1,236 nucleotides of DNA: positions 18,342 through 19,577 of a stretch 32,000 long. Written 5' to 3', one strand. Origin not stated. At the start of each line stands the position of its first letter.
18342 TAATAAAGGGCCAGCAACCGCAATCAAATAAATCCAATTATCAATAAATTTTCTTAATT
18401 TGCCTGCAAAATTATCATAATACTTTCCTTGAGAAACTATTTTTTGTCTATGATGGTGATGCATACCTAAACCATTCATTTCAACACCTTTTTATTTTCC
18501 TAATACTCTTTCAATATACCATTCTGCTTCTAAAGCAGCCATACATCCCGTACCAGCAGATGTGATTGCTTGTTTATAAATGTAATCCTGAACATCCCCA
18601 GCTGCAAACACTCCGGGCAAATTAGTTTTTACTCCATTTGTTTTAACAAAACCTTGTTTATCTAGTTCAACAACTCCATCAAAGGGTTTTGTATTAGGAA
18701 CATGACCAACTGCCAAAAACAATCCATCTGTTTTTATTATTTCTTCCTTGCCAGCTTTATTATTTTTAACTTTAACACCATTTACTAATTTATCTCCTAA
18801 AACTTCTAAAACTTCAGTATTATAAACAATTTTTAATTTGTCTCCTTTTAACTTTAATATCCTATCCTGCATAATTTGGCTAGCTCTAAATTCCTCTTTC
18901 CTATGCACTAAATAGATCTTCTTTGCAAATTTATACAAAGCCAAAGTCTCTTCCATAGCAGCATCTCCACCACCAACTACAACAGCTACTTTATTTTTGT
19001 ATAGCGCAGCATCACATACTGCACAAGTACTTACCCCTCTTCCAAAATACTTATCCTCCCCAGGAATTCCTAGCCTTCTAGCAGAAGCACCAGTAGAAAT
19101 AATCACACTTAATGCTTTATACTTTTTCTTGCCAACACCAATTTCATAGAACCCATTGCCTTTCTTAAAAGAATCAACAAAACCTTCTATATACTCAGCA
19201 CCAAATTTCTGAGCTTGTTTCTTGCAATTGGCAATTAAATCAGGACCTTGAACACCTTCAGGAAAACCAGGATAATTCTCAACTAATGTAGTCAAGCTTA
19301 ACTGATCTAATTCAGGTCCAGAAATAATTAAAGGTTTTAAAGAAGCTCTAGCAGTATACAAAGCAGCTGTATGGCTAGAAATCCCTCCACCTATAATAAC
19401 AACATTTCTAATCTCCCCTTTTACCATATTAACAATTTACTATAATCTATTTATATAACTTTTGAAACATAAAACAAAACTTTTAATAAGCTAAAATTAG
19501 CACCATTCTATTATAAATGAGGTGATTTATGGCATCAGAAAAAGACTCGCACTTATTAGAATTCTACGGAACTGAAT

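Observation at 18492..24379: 2-oxoacid dehydrogenase operon led by a thioredoxin-like gene, lacking E3, and divergently paired with thioredoxin reductase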

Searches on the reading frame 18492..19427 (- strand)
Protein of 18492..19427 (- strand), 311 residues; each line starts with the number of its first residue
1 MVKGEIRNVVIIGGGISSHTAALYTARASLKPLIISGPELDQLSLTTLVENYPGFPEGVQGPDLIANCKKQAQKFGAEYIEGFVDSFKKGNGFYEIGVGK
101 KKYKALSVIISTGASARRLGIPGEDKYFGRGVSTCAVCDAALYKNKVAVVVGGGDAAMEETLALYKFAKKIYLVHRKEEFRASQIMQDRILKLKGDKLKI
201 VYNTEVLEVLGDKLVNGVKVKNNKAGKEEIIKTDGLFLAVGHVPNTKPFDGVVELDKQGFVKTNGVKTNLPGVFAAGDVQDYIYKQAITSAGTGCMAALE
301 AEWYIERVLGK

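Call 3: search_protein_families(library=pfam, proteins=[window:18492-19427:-], max_evalue=0.01)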
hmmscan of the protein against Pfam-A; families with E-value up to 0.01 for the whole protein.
window:18492-19427:- (311 aa): 6 families
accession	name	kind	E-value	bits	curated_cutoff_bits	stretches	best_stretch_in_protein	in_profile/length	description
PF07992.20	Pyr_redox_2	-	2.1e-40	139.4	26.1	1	8-292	2-289/291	Pyridine nucleotide-disulphide oxidoreductase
PF13738.12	Pyr_redox_3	-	8.6e-20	71.6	30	1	84-277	104-305/305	Pyridine nucleotide-disulphide oxidoreductase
PF00070.33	Pyr_redox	-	2.1e-11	44.6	22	1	148-221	2-80/82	Pyridine nucleotide-disulphide oxidoreductase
PF01266.30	DAO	-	3e-05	24.2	27.9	0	9-35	2-28/353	FAD dependent oxidoreductase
PF00890.30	FAD_binding_2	-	0.00018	21.3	20.4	0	9-36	2-29/414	FAD binding domain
PF13241.12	NAD_binding_7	-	0.0018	19.2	22.1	0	144-182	6-45/104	Putative NAD(P)-binding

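Call 18: search_protein_families(library=ncbifam, proteins=[window:18492-19427:-], max_evalue=0.001)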
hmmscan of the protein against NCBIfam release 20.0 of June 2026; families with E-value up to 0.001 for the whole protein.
window:18492-19427:- (311 aa): 38 families (the best 25 are shown)
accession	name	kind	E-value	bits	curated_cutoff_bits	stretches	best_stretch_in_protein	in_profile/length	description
TIGR01292.1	TRX_reduct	equivalog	1.2e-103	346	343.45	1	8-305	2-300/300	thioredoxin-disulfide reductase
NF007614.0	PRK10262.1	equivalog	2.4e-77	260.2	644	1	8-306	8-315/321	thioredoxin-disulfide reductase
TIGR03143.1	AhpF_homolog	hypoth_equivalog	4.6e-73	246.6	687.65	1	5-307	3-310/555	putative alkyl hydroperoxide reductase F subunit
TIGR03140.1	AhpF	equivalog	1.1e-56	192.4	502.9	1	8-301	214-508/515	alkyl hydroperoxide reductase subunit F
TIGR04018.1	Bthiol_YpdA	hypoth_equivalog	1.2e-18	67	339.9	1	84-281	93-290/316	YpdA family putative bacillithiol disulfide reductase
TIGR02053.1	MerA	equivalog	7.2e-16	58.2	454.45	1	91-300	116-327/465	mercury(II) reductase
TIGR03385.1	CoA_CoA_reduc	equivalog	4.4e-15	55.4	578.8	1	107-284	106-287/439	CoA-disulfide reductase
TIGR01350.1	lipoamide_DH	equivalog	6.9e-15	54.7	408.8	1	100-282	127-311/461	dihydrolipoyl dehydrogenase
NF004943.0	PRK06292.2-1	equivalog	4.6e-14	52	432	1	99-280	125-308/456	dihydrolipoyl dehydrogenase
NF010037.0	PRK13512.1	equivalog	1.8e-12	46.9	394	1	107-286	108-285/438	CoA-disulfide reductase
NF004776.0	PRK06116.1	equivalog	7.6e-12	45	480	1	95-283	122-308/450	glutathione-disulfide reductase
NF004947.0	PRK06292.2-5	equivalog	1.2e-11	44.2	592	1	94-280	121-310/474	dihydrolipoyl dehydrogenase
NF004991.0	PRK06370.1-3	subfamily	4e-11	42.2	620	1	96-280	156-342/509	FAD-containing oxidoreductase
NF009409.0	PRK12770.1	subfamily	4.4e-11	42.4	343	1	108-280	123-326/360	putative glutamate synthase subunit beta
TIGR01424.1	gluta_reduc_2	equivalog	2.7e-10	39.4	606.05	1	94-289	120-312/446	glutathione-disulfide reductase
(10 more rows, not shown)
